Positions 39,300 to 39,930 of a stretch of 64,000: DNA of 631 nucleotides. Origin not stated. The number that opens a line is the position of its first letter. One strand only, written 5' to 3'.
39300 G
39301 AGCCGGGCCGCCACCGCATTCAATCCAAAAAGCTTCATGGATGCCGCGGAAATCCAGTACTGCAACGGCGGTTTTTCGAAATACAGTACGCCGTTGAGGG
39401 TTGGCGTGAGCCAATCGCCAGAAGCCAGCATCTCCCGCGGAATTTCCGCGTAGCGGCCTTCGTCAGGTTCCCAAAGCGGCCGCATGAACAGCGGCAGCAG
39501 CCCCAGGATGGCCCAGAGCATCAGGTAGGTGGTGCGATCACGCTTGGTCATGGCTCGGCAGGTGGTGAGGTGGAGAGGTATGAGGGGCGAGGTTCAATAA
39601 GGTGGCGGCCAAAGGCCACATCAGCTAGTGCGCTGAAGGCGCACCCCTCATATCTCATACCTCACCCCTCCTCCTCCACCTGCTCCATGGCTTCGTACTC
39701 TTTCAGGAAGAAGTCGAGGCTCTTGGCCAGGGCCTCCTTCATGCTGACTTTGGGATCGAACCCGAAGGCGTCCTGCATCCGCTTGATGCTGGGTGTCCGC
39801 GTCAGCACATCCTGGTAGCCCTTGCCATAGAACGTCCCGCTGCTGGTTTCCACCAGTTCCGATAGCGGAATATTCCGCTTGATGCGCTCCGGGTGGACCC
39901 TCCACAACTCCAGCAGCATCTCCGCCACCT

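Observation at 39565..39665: Previously undescribed structured intergenic repeat family (about 100 bp, 25-bp imperfect terminal inverted repeats), copy 1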

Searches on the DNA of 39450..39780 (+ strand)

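Call 18: search_rna_families(source=window, start=39450, end=39780, threshold=evalue, max_evalue=10)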
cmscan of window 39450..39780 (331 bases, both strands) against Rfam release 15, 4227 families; matches with E-value up to 10: 17.
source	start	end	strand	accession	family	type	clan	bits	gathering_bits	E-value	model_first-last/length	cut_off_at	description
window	39552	39677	+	RF03777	MIR533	Gene; miRNA;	-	24.4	80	0.0049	1-125/125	no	MIR533 microRNA precursor family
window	39561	39689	+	RF03778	mir-483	Gene; miRNA;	-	21.3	60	0.12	1-75/75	no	mir-483 microRNA precursor family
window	39547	39691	+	RF00942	mir-1224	Gene; miRNA;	-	21.2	105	0.19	1-86/86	no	mir-1224 microRNA precursor family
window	39558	39683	+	RF03261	mir-1759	Gene; miRNA;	-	20.2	58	0.22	1-75/75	no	mir-1759 microRNA precursor family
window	39565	39665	-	RF00942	mir-1224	Gene; miRNA;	-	18.9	105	0.7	1-86/86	no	mir-1224 microRNA precursor family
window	39558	39683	-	RF00707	mir-197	Gene; miRNA;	-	17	74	3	1-75/75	no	mir-197 microRNA precursor family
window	39558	39683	+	RF04159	MIR1437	Gene; miRNA;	-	16.4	168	2.2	1-192/192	no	MIR1437 microRNA precursor family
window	39566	39711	-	RF02995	IMES-5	Gene; sRNA;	-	16.2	96.1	0.83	1-150/150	no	IMES-5 RNA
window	39567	39685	-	RF03261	mir-1759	Gene; miRNA;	-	15.8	58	3.2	1-75/75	no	mir-1759 microRNA precursor family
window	39568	39670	-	RF03778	mir-483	Gene; miRNA;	-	15.3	60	3.2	1-75/75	no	mir-483 microRNA precursor family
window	39686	39710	-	RF03111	Zeta-pan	Gene; sRNA;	-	15.2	56.7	2.8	1-50/50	no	Zeta-pan RNA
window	39556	39678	-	RF01918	mir-1249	Gene; miRNA;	-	14.5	83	2.7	1-75/75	no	mir-1249 microRNA precursor family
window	39568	39681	-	RF04148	MIR844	Gene; miRNA;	-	14.5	70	3.9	1-114/114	no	MIR844 microRNA precursor family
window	39561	39671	+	RF02018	mir-1207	Gene; miRNA;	-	14.1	90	8.7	1-87/87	no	mir-1207 microRNA precursor family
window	39581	39669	-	RF04226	mir-9186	Gene; miRNA;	-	13.6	73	8.5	1-80/80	no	mir-9186 microRNA precursor family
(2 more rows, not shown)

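Call 30: build_rna_model(alignment_id=A3)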
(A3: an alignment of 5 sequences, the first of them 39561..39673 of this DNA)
Model R1 built from alignment A3 (5 sequences, 115 columns); structure: RNAalifold consensus.
model positions 113; base pairs 36; branch points 1; effective number of sequences 0.93; information 0.59 bits per position. Calibrated on 0.2 Mb of random sequence (short: E-values are rough).
structure used (alignment columns):
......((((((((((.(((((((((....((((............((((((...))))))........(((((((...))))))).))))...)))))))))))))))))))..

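Call 31: search_with_rna_model(model_id=R1, source=window, filters=off, max_evalue=10)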
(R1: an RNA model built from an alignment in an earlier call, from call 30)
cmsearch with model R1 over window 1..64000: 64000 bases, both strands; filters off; matches with E-value up to 10: 34.
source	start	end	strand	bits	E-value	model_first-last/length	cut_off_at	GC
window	39561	39673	+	118.9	1e-25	1-113/113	no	0.59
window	61034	61146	+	107.4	5e-23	1-113/113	no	0.64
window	61031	61150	-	32.4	1.8e-05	1-113/113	no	0.62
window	39572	39683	-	28.1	0.00018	1-113/113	no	0.6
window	11098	11152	+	25.7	0.00066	1-113/113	no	0.56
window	11109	11149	-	21.1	0.0078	1-113/113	no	0.59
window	28139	28190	+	13.1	0.59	1-113/113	no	0.54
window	28448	28491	-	11.3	1.6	1-113/113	no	0.59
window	30806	30897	-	11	1.8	1-113/113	no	0.54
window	47163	47199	+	10.9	1.9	1-113/113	no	0.49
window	28140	28197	-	10.4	2.5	1-113/113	no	0.52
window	32917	32961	+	10.1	2.9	1-113/113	no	0.56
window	59534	59636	+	9.7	3.6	1-113/113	no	0.56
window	35730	35794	-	9.4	4.2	1-113/113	no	0.72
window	47167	47203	-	9.3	4.4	1-113/113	no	0.49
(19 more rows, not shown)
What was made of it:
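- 39561..39673 (+): Copy 1 (site A), whole element. The + strand is the 'forward-core' orientation. It lies between the stop of the arnA-like gene and the start of ArnT, both on the minus strand. Covariance model R1 scores it 118.9 bits, E 1e-25 (call 31).
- Checked: A covariance model built from five copies scores the two window copies at 118.9 and 107.4 bits (E about 1e-25 and 5e-23), and nothing else in the 64 kb exceeds 33 bits (call 31).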

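Call 32: search_with_rna_model(model_id=R1, sources=[L004, L005, L009], filters=off, max_evalue=10)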
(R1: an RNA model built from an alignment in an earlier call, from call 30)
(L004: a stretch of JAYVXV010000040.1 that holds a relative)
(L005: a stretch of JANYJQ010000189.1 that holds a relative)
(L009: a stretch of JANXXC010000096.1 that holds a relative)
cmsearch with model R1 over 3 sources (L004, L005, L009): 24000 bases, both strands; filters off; matches with E-value up to 10: 28.
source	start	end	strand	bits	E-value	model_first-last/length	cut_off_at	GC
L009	411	523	+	127.4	4e-28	1-113/113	no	0.6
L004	6733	6846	-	115.3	2.8e-25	1-113/113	no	0.64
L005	4089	4202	-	109.6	5.7e-24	1-113/113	no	0.55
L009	415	527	-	50.3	4.2e-10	1-113/113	no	0.61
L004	6729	6849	+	38.1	3e-07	1-113/113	no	0.63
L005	4079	4190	+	29.4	3.4e-05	1-113/113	no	0.55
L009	1897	1967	+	20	0.0054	1-113/113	no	0.44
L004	627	707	+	15.9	0.049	1-113/113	no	0.53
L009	3891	3928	-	13.5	0.17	1-113/113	no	0.79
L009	1901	1971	-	12.3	0.34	1-113/113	no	0.44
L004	628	714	-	11.9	0.42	1-113/113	no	0.54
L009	3882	3928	+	11.5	0.53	1-113/113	no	0.7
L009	4043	4107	+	11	0.69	1-113/113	no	0.55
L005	3577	3645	-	10.8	0.75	1-113/113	no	0.61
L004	2509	2632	+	8.5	2.7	1-113/113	no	0.44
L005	3710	3800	-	7.9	3.6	1-113/113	no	0.54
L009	6507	6540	+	7.9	3.7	1-113/113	no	0.76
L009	7582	7624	-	7.5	4.4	1-113/113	no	0.72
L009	7030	7096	-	7.5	4.5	1-113/113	no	0.73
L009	130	240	+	7.1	5.5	1-113/113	no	0.65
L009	4045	4113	-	6.9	6.2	1-113/113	no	0.51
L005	477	551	+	6.6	7.4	1-113/113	no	0.71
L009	2835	2950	+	6.5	7.6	1-113/113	no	0.58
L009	4264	4296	-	6.3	8.6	1-113/113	no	0.67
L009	3647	3724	-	6.2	9.1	1-113/113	no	0.64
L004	2513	2636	-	6.1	9.4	1-113/113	no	0.45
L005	3757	3805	+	6.1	9.7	1-113/113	no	0.59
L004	2729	2785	+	6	9.8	1-113/113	no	0.6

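Call 55: search_with_rna_model(model_id=R1, sources=[L019, L020, L021, L022, L025, L026, L027, L028, L029, L030, L031, L032], filters=default, max_evalue=1)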
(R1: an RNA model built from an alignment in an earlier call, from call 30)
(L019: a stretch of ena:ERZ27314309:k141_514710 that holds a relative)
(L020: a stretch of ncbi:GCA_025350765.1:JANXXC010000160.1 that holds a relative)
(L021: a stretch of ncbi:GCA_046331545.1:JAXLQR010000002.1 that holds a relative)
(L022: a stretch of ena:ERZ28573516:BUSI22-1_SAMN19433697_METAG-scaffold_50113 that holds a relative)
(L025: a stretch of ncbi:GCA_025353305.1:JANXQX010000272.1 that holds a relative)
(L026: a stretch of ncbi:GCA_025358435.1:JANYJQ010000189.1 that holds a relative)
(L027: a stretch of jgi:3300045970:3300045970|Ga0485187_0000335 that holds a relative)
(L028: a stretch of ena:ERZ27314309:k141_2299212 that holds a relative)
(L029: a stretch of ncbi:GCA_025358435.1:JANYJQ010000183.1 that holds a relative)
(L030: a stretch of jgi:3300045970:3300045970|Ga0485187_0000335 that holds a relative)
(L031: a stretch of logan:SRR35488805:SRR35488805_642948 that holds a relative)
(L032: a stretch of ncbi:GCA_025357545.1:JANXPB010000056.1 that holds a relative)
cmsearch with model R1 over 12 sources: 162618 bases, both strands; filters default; matches with E-value up to 1: 18.
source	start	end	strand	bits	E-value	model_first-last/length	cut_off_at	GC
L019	1334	1447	-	121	8.7e-26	1-113/113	no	0.57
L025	7470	7583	-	109.7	3.8e-23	1-113/113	no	0.55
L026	4089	4202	-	109.7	3.8e-23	1-113/113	no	0.55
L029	10911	11023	-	106.2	2.5e-22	1-113/113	no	0.61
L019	1330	1435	+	48.3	8.7e-09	1-113/113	no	0.58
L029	10914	11019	+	41.9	2.7e-07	1-113/113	no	0.62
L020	11042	11123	+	35.2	9.9e-06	1-113/113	no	0.55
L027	11035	11117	+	35.1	1.1e-05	1-113/113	no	0.51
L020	11039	11127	-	32.7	3.8e-05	1-113/113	no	0.55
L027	11039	11121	-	30.4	0.00013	1-113/113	no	0.51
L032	10911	11024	+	29.5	0.00022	1-113/113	no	0.61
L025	7460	7571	+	29.4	0.00023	1-113/113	no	0.55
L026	4079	4190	+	29.4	0.00023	1-113/113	no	0.55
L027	5514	5596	-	20.2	0.033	1-113/113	no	0.52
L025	1456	1546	-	19.7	0.042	1-113/113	no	0.65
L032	3448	3615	-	18.9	0.067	1-113/113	no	0.61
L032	10931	11028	-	17.1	0.18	1-113/113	no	0.61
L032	3451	3597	+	15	0.53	1-113/113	no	0.65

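Call 77: search_dna_similar(query=window:39555-39680:+, collection=plasmids, mode=distant, max_evalue=0.01, max_rows=10)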
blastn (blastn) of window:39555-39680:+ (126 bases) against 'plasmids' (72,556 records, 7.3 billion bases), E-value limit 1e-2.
No match.

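Call 78: search_dna_similar(query=window:39555-39680:+, collection=phages, mode=distant, max_evalue=0.01, max_rows=10)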
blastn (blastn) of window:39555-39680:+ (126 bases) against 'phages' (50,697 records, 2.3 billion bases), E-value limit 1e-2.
No match.

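Call 98: search_with_rna_model(model_id=R1, sources=[L035, L036], filters=off, max_evalue=1)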
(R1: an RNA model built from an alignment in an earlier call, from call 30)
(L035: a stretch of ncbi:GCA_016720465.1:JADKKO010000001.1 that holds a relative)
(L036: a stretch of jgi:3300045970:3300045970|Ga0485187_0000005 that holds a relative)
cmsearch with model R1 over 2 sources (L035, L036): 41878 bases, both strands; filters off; matches with E-value up to 1: 15.
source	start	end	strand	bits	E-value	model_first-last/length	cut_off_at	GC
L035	16228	16304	+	17.2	0.043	1-113/113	no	0.61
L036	15585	15712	+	16.5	0.061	1-113/113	no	0.4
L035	9665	9761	-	16.2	0.072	1-113/113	no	0.71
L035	9661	9757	+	15.9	0.085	1-113/113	no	0.7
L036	12220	12278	-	15.9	0.086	1-113/113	no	0.64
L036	5700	5804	-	15.5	0.11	1-113/113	no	0.52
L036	10939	11024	-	15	0.14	1-113/113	no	0.57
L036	15599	15706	-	14.7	0.16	1-113/113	no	0.4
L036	20441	20503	+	13.8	0.26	1-113/113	no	0.4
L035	12136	12194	-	12.9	0.42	1-113/113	no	0.66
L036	20647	20689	-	12.8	0.45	1-113/113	no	0.72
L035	16232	16308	-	12.3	0.58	1-113/113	no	0.66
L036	20360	20424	-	12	0.7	1-113/113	no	0.51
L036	10928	11028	+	11.8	0.78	1-113/113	no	0.54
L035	17099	17160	+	11.5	0.89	1-113/113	no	0.69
